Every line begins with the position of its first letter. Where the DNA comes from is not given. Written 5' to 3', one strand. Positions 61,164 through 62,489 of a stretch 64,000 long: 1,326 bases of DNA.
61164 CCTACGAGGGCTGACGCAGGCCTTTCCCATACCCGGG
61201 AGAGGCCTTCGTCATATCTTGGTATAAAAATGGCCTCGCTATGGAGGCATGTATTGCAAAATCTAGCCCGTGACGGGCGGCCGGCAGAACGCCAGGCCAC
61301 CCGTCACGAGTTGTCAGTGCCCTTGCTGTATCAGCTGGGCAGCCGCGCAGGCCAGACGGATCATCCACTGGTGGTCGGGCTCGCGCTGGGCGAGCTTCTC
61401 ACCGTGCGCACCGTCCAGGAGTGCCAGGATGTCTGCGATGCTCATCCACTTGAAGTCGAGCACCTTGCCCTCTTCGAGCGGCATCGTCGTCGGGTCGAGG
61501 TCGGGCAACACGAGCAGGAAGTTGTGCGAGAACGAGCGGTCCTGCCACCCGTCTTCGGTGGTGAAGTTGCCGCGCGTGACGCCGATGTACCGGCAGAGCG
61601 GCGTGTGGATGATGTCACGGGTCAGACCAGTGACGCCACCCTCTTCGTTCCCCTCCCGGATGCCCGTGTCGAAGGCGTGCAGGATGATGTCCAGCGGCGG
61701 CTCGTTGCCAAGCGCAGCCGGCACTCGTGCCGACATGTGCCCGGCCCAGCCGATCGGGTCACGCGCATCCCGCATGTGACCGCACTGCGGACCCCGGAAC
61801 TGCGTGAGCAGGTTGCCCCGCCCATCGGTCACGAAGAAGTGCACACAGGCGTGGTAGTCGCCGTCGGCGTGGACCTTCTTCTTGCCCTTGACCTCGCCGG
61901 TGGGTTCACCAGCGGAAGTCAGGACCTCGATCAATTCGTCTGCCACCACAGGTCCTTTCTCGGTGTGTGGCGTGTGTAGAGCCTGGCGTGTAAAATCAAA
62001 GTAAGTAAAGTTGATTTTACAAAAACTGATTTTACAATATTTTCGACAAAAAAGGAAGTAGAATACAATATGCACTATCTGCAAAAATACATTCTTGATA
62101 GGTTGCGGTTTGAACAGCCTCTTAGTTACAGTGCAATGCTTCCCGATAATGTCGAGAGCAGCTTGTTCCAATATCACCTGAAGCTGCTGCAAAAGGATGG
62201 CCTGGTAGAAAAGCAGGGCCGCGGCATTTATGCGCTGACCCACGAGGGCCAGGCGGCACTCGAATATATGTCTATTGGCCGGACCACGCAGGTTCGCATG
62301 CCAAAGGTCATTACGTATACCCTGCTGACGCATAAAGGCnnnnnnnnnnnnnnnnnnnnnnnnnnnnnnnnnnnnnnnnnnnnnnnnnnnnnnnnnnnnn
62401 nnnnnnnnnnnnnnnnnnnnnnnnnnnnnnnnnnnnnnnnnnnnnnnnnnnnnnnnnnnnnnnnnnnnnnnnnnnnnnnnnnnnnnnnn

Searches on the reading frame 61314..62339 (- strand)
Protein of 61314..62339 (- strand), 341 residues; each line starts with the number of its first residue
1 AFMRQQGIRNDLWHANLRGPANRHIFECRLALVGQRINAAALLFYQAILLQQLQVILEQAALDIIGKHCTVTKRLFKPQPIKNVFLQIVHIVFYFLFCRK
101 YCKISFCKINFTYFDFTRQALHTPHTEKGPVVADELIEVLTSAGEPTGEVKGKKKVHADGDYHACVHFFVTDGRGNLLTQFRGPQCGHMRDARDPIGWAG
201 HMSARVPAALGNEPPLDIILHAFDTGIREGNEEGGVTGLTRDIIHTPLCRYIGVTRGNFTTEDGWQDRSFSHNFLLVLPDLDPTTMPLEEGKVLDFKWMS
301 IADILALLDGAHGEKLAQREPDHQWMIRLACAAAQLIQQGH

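Call 68: search_protein_families(library=pfam, proteins=[window:61314-62339:-], max_evalue=0.01)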
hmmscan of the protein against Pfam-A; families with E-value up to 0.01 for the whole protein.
window:61314-62339:- (341 aa): 1 family
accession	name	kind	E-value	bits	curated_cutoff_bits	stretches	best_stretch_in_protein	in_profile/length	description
PF00293.34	NUDIX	-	0.00048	20.6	21.1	1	227-309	49-122/134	NUDIX domain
